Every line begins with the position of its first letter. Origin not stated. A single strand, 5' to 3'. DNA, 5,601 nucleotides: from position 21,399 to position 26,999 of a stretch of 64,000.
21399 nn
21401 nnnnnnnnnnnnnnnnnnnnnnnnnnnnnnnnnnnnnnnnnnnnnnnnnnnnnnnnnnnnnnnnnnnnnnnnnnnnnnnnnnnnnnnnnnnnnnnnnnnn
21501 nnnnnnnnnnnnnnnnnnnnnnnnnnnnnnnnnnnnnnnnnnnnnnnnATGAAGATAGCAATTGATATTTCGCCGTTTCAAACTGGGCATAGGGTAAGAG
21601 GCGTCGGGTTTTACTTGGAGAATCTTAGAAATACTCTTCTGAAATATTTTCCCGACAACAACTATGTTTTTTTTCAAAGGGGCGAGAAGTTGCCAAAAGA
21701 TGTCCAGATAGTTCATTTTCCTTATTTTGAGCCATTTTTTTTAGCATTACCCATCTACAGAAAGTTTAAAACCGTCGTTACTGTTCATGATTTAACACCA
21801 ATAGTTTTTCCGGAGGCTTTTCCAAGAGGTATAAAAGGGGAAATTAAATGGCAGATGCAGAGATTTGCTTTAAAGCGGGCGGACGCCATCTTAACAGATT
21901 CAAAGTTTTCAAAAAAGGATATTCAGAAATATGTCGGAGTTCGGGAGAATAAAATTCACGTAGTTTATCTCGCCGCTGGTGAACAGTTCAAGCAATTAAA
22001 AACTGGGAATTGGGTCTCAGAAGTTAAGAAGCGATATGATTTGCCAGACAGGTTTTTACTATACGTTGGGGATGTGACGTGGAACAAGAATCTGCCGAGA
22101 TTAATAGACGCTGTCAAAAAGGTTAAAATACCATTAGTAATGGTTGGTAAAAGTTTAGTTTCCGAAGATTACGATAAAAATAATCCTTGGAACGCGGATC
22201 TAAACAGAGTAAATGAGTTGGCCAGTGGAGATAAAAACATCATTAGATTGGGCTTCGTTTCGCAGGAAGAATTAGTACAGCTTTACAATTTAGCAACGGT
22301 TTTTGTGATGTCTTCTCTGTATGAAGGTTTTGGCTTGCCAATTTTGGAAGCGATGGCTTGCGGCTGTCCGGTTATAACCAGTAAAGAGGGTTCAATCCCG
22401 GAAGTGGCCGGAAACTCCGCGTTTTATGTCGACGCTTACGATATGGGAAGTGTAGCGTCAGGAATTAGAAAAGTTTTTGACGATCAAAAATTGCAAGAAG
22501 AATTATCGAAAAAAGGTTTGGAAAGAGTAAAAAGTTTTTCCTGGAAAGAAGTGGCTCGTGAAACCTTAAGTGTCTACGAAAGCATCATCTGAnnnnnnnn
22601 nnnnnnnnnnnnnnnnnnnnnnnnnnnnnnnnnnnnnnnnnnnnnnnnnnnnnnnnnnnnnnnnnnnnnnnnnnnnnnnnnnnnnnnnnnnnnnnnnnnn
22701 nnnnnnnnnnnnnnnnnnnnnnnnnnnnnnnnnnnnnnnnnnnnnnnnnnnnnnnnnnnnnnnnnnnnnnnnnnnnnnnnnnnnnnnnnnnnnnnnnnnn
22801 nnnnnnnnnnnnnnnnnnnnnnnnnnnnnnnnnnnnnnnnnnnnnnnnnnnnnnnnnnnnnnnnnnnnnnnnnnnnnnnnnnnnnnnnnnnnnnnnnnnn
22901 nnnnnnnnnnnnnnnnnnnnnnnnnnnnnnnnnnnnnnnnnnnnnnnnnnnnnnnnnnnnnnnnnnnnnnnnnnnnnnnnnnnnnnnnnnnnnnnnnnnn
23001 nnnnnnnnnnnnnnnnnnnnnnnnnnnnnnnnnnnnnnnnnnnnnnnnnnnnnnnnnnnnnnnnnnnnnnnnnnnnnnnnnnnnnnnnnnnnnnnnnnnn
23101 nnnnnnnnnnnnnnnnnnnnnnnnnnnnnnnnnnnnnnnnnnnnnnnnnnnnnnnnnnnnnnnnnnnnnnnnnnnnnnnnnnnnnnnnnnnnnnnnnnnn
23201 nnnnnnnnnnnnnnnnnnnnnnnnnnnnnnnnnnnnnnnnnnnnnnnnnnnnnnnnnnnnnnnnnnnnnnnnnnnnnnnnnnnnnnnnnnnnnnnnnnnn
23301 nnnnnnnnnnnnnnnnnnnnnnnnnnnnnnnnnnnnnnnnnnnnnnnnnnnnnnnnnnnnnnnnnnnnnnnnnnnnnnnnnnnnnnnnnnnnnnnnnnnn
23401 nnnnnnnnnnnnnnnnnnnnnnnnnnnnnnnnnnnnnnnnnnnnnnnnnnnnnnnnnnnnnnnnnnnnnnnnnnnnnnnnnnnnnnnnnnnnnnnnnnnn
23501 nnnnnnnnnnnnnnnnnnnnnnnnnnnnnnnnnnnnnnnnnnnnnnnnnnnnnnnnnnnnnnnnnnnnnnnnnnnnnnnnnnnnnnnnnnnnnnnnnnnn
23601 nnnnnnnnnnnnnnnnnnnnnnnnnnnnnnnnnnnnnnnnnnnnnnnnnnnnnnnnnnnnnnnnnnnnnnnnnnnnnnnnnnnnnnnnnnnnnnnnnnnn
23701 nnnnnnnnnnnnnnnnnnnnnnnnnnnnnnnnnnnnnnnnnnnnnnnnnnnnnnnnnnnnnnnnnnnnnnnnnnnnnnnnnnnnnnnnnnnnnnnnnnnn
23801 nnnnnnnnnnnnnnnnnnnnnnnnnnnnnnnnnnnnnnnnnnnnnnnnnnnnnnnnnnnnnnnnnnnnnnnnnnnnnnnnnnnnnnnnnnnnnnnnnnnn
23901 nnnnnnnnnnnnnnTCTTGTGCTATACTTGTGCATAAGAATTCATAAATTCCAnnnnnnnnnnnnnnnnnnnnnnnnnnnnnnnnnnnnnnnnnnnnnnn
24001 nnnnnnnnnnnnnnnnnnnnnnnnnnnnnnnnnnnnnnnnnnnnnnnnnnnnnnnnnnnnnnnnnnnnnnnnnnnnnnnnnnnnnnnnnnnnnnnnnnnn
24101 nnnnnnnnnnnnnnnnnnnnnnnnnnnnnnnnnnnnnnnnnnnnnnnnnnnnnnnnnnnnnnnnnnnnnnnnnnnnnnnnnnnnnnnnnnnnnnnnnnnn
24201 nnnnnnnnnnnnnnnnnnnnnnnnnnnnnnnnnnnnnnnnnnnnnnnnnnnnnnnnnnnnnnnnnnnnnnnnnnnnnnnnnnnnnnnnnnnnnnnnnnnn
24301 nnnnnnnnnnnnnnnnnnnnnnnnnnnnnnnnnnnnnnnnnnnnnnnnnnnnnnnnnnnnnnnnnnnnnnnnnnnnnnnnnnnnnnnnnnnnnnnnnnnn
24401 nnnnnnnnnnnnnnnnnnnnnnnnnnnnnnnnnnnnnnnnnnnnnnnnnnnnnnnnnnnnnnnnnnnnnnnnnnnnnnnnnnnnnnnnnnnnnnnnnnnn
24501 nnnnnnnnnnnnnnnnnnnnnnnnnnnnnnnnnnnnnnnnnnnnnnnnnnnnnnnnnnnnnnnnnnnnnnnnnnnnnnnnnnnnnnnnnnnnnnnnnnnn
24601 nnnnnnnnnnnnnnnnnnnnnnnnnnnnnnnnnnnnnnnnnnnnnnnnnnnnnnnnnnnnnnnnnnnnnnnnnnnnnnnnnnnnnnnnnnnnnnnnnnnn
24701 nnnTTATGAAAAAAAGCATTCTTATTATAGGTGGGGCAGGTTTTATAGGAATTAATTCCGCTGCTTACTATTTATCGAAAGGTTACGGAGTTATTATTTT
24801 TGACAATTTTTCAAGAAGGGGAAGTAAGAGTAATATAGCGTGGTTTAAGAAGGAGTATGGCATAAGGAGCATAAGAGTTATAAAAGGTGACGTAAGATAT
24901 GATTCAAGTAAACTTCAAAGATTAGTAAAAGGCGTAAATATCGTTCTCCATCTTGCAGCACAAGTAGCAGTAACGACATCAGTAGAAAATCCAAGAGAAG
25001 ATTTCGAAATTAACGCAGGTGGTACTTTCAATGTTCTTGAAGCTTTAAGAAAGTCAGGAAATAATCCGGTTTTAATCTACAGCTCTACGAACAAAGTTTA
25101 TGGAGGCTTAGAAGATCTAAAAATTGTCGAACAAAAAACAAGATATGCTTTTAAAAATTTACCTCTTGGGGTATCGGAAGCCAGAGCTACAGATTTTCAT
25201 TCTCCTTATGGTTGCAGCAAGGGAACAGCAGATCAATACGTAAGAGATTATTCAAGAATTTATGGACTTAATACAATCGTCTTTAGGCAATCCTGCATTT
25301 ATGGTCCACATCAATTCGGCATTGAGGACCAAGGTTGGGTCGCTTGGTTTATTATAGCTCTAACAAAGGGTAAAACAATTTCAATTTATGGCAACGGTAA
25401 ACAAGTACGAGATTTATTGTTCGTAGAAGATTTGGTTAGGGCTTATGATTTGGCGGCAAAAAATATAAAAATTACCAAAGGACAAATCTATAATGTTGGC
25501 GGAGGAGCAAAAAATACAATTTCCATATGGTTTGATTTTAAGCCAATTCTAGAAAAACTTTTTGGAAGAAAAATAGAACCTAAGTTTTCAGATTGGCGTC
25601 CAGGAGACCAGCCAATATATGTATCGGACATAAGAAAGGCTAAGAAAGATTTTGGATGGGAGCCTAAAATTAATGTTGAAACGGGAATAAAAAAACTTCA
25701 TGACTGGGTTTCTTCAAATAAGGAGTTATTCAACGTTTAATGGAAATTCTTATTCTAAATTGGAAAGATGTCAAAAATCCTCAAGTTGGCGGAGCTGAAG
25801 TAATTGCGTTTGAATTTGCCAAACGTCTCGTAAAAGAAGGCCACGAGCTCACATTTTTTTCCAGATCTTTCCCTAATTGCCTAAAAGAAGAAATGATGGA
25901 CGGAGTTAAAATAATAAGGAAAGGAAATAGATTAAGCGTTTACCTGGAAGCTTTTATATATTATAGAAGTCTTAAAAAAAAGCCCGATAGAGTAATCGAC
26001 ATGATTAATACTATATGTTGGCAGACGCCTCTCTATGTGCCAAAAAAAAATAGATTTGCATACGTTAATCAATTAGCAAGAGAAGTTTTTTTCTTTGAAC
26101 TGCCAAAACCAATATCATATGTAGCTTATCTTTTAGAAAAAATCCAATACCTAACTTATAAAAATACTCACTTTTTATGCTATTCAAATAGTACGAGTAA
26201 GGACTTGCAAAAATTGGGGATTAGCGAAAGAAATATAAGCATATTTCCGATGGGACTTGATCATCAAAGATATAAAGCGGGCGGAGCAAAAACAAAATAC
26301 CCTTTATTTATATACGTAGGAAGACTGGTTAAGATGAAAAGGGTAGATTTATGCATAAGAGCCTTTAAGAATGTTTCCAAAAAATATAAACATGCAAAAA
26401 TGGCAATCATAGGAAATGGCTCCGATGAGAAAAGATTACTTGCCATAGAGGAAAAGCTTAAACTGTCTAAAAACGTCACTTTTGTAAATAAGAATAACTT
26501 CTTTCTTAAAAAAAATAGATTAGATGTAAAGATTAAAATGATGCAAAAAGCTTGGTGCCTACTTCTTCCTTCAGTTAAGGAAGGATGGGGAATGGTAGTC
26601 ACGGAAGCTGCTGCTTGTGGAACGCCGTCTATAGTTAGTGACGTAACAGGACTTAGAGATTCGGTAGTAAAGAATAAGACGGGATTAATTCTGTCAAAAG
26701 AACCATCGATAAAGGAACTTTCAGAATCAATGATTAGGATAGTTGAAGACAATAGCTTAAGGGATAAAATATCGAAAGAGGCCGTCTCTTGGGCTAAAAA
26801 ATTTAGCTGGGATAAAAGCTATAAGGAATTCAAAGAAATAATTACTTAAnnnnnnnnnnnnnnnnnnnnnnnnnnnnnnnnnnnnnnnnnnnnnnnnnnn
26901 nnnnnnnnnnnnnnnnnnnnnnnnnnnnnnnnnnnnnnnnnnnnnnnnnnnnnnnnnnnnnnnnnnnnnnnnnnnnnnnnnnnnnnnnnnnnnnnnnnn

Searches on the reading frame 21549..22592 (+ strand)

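Call 9: search_protein_families(library=pfam, proteins=[window:21549-22592:+], max_evalue=0.001)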
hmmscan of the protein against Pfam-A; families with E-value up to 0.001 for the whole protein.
window:21549-22592:+ (347 aa): 6 families
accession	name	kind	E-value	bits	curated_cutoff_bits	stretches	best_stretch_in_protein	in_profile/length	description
PF00534.26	Glycos_transf_1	-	5.5e-32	111.1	26.4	1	164-324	12-170/172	Glycosyl transferases group 1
PF13692.12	Glyco_trans_1_4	-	1.1e-24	87.7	27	1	170-312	4-142/142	Glycosyl transferases group 1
PF13439.12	Glyco_transf_4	-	3.4e-13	50.4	28.5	1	46-140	71-163/170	Glycosyltransferase Family 4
PF13524.12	Glyco_trans_1_2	-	2.6e-09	37.6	25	1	185-340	5-143/144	Glycosyl transferase-like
PF20706.3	GT4-conflict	-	3.9e-07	29.8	26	1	238-280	271-313/385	Family 4 Glycosyltransferase in conflict systems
PF13579.12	Glyco_trans_4_4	-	7.3e-07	30.1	29.7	1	52-140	72-156/158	Glycosyl transferase 4-like domain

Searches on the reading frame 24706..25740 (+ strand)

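Call 9: search_protein_families(library=pfam, proteins=[window:24706-25740:+], max_evalue=0.001)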
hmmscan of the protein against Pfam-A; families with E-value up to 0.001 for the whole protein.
window:24706-25740:+ (344 aa): 6 families
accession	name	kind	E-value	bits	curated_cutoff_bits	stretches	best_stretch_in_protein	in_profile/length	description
PF16363.11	GDP_Man_Dehyd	-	6.9e-51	174.1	27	1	6-330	1-331/332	GDP-mannose 4,6 dehydratase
PF01370.27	Epimerase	-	1.3e-47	162.7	20.9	1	5-265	1-240/240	NAD dependent epimerase/dehydratase family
PF01073.25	3Beta_HSD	-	7.5e-19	68.3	22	1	6-257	1-235/280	3-beta hydroxysteroid dehydrogenase/isomerase family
PF07993.18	NAD_binding_4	-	1.8e-17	63.8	20.1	1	52-246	59-257/258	Male sterility protein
PF04321.23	RmlD_sub_bind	-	1.5e-07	31.2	27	1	5-202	3-155/287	RmlD substrate binding domain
PF02719.21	Polysacc_synt_2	-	7.5e-07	29.1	20.2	1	5-130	1-130/293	Polysaccharide biosynthesis protein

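Call 10: search_protein_families(library=ncbifam, proteins=[window:24706-25740:+], max_evalue=0.00001)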
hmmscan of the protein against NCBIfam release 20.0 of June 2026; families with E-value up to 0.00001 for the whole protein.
window:24706-25740:+ (344 aa): 23 families
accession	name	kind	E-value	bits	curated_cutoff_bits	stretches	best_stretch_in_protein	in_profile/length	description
TIGR01181.1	dTDP_gluc_dehyt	equivalog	7.2e-52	176.5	365.1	1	5-340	2-316/321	dTDP-glucose 4,6-dehydratase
TIGR01179.1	galE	equivalog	5.8e-43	147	262.3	1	5-340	2-330/332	UDP-glucose 4-epimerase GalE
NF007490.0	PRK10084.1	subfamily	2.4e-39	135.3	649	1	5-341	3-340/361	dTDP-glucose 4,6-dehydratase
NF007582.0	PRK10217.1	equivalog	2.2e-33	115.8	698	1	3-340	2-336/355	dTDP-glucose 4,6-dehydratase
TIGR04180.1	EDH_00030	hypoth_equivalog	9.8e-31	106.9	475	1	5-322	1-296/297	NAD-dependent 4,6-dehydratase LegB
NF007956.0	PRK10675.1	subfamily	5.2e-27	94.8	394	1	5-339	3-333/338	UDP-glucose 4-epimerase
NF011728.1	PRK15181.1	equivalog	6e-26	91.3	760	1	3-335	16-337/348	Vi polysaccharide biosynthesis UDP-N-acetylglucosaminuronic acid C-4 epimerase TviC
TIGR02622.1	CDP_4_6_dhtase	equivalog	3.1e-19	69.3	278.45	1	2-336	4-331/352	CDP-glucose 4,6-dehydratase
NF008872.0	PRK11908.1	equivalog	1e-15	57.7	294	1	3-274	2-260/349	bifunctional UDP-4-keto-pentose/UDP-xylose synthase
TIGR02197.1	heptose_epim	equivalog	4.7e-15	55.5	274.6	1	5-335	1-313/316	ADP-glyceromanno-heptose 6-epimerase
NF042422.1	oxyalk_red_OleD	equivalog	6.4e-15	55.3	580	1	5-254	3-218/329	2-alkyl-3-oxoalkanoate reductase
NF042423.1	oxyalk_red_Shew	equivalog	1e-14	54.4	580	1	3-256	9-226/331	2-alkyl-3-oxoalkanoate reductase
NF043036.1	ErythonDh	equivalog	1.1e-14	54.4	325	1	5-194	3-175/321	D-erythronate dehydrogenase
NF005998.1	PRK08125.1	equivalog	3.4e-13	48.9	777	1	2-334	315-648/649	bifunctional UDP-4-amino-4-deoxy-L-arabinose formyltransferase/UDP-glucuronic acid oxidase ArnA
TIGR03466.1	HpnA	hypoth_equivalog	3.2e-12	46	367.65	1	5-203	3-175/327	hopanoid-associated sugar epimerase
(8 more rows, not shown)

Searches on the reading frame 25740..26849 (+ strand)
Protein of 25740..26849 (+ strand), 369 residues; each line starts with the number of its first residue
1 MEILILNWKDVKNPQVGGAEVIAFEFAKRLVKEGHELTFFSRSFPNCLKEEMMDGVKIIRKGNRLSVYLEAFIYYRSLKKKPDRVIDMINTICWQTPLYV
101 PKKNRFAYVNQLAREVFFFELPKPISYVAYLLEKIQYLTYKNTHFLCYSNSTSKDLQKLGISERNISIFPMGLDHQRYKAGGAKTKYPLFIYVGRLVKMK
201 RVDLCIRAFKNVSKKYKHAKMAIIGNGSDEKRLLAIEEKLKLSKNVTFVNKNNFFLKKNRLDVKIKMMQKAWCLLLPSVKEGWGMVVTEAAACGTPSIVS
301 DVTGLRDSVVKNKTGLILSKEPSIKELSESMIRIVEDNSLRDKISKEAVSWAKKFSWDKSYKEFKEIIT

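Call 9: search_protein_families(library=pfam, proteins=[window:25740-26849:+], max_evalue=0.001)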
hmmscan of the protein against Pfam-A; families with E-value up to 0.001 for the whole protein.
window:25740-26849:+ (369 aa): 4 families
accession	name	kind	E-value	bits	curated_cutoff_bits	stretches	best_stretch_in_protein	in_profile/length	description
PF00534.26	Glycos_transf_1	-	1.9e-37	128.9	26.4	1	181-348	9-169/172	Glycosyl transferases group 1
PF13692.12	Glyco_trans_1_4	-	4.8e-25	88.9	27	1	188-337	2-142/142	Glycosyl transferases group 1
PF20706.3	GT4-conflict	-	7e-14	52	26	1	183-318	193-324/385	Family 4 Glycosyltransferase in conflict systems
PF13439.12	Glyco_transf_4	-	3e-10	40.8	28.5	1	16-177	1-170/170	Glycosyltransferase Family 4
